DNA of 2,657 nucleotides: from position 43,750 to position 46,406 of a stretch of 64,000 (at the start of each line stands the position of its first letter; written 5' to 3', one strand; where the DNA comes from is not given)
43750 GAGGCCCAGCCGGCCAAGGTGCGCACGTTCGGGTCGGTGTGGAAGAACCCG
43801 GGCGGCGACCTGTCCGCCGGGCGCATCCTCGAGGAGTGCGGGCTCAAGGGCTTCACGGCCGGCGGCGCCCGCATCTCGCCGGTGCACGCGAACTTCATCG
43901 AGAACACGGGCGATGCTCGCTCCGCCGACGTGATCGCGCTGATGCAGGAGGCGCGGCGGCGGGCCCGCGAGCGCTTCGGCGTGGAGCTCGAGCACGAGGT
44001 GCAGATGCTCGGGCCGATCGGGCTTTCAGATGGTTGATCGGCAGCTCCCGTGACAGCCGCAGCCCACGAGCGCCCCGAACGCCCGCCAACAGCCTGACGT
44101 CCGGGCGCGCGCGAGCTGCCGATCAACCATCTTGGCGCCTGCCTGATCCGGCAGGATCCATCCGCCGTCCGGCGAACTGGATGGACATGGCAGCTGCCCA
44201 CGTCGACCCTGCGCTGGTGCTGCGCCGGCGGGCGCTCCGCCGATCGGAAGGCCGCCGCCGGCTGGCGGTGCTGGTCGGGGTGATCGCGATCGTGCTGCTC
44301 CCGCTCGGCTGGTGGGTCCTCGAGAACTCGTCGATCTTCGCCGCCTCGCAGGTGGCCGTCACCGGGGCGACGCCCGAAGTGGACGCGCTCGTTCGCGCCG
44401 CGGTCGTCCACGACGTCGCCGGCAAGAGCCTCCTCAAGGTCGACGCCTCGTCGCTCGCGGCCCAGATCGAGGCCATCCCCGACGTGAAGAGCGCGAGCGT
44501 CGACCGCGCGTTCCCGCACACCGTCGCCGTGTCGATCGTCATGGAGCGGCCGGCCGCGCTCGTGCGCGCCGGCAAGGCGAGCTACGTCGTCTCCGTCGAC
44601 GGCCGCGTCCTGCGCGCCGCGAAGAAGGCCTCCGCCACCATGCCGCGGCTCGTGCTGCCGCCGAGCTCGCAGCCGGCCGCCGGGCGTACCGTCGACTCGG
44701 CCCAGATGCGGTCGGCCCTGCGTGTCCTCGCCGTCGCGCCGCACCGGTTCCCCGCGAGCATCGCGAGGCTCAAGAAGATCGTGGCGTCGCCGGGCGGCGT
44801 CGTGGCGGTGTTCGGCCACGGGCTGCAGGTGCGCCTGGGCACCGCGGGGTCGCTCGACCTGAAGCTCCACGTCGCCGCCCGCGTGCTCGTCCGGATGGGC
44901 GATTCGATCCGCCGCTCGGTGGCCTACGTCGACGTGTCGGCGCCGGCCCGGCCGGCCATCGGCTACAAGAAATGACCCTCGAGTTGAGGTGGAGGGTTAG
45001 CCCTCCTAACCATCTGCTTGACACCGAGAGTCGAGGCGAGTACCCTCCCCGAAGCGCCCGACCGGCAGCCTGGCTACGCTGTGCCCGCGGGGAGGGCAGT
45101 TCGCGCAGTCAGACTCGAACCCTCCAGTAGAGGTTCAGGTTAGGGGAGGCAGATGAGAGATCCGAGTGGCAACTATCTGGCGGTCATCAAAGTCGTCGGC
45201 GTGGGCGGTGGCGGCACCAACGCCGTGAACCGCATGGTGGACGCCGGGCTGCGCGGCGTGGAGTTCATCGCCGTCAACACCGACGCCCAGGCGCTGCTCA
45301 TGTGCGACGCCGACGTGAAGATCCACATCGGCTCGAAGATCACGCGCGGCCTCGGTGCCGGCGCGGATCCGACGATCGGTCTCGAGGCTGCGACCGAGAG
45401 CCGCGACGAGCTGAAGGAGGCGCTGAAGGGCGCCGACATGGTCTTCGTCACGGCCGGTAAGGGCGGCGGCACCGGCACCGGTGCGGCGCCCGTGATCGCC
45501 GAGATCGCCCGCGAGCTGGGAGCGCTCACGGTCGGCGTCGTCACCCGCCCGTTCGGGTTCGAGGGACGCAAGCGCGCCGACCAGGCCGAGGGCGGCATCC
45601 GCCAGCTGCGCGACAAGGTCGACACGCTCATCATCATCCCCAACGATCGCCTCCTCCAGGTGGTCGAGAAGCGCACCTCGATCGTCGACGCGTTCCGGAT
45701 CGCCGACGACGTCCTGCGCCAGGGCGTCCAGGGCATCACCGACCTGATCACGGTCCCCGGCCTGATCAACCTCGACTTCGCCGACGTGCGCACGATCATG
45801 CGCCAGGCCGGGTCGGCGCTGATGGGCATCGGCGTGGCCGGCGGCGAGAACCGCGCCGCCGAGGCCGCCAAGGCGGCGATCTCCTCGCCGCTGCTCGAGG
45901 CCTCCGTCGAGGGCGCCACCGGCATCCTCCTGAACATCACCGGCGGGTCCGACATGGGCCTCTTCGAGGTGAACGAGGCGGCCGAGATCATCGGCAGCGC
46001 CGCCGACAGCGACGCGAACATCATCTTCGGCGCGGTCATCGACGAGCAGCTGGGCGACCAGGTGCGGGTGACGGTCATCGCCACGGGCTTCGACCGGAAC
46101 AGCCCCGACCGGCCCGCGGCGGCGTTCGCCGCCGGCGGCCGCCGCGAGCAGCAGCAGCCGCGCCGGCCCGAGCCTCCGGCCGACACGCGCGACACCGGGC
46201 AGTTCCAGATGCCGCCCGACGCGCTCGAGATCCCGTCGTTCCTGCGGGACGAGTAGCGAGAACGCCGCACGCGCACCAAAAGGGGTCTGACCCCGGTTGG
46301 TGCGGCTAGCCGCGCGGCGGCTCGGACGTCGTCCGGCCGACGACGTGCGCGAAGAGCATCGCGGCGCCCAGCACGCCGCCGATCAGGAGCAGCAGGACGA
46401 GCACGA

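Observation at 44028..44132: Truncated 105-bp family member inserted inside the dcw cluster between murB and ftsQ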

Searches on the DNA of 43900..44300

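Call 10: search_rna_families(source=window, start=43900, end=44300, threshold=evalue, max_evalue=10)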
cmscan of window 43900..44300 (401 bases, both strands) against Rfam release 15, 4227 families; matches with E-value up to 10: 3.
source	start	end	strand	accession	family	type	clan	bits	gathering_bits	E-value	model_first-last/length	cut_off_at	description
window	44015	44146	+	RF03771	mir-341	Gene; miRNA;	-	24.9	90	0.0042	1-96/96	no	mir-341 microRNA precursor family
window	43996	44085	-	RF03756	mir-4891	Gene; miRNA;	-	14.1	100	5.9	1-88/88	no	mir-4891 microRNA precursor family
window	44093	44160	+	RF01953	SOX2OT_exon3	Gene; lncRNA;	-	8.1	70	2.7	205-276/276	no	SOX2 overlapping transcript exon 3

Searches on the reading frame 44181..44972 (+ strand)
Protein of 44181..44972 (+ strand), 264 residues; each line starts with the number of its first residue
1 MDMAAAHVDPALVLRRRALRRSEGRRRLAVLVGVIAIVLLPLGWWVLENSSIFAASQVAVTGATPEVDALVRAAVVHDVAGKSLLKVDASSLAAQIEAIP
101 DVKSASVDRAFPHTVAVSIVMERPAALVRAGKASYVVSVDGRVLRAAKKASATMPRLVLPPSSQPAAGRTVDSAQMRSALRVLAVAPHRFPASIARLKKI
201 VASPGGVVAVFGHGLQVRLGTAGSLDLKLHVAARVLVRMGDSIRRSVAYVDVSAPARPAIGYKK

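Call 70: search_protein_families(library=pfam, proteins=[window:44181-44972:+])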
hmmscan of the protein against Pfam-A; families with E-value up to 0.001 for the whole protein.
window:44181-44972:+ (264 aa): 2 families
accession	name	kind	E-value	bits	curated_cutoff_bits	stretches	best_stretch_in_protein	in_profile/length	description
PF08478.15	POTRA_1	-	6.7e-09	36.4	23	1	54-120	2-67/69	POTRA domain, FtsQ-type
PF03799.20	FtsQ_DivIB_C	-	1.6e-07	32.6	21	1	126-252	1-113/114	Cell division protein FtsQ/DivIB, C-terminal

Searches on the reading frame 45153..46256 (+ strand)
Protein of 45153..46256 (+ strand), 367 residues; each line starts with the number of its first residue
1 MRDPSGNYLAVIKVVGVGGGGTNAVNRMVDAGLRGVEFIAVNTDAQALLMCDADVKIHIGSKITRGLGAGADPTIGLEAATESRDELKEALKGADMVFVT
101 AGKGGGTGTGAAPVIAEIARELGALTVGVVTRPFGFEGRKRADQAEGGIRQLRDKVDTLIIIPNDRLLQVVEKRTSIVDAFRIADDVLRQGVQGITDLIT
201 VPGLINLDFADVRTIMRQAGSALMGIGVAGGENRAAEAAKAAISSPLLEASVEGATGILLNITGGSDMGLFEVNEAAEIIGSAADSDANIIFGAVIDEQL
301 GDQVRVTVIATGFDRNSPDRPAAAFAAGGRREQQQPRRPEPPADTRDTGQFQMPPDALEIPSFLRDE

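Call 16: find_encoding_contigs(protein=window:45153-46256:+, flank=3000, max_places=6)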
Protein window:45153-46256:+ (367 aa): 7 contigs read that carry it; 6 places shown.
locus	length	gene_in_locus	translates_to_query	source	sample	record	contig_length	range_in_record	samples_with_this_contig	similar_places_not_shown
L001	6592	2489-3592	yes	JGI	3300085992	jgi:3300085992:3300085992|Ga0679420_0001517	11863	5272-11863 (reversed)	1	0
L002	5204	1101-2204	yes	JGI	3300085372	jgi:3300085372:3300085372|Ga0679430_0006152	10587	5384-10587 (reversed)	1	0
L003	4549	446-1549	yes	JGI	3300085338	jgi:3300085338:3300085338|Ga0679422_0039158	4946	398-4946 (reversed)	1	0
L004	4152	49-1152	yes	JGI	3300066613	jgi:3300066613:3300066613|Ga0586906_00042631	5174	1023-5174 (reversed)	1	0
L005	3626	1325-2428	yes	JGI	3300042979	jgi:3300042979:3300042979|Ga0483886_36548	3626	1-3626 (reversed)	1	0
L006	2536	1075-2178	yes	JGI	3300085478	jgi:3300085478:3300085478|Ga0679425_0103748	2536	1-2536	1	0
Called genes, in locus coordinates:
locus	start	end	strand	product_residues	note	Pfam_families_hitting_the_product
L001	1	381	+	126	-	?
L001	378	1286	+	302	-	PF01565:FAD_binding_4, PF02873:MurB_C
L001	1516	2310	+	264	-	PF08478:POTRA_1, PF03799:FtsQ_DivIB_C (weak)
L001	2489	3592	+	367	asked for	PF00091:Tubulin, PF12327:FtsZ_C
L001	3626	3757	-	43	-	-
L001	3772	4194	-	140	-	-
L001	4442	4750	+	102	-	-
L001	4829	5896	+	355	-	PF01571:GCV_T, PF08669:GCV_T_C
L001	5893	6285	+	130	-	PF01597:GCV_H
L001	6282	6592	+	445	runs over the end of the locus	PF02347:GDC-P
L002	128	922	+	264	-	PF08478:POTRA_1, PF03799:FtsQ_DivIB_C (weak)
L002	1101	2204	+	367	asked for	PF00091:Tubulin, PF12327:FtsZ_C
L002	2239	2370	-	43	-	-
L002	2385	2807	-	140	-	-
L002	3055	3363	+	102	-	-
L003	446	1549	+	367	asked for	PF00091:Tubulin, PF12327:FtsZ_C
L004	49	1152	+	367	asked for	PF00091:Tubulin, PF12327:FtsZ_C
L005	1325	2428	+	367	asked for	PF00091:Tubulin, PF12327:FtsZ_C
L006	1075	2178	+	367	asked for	PF00091:Tubulin, PF12327:FtsZ_C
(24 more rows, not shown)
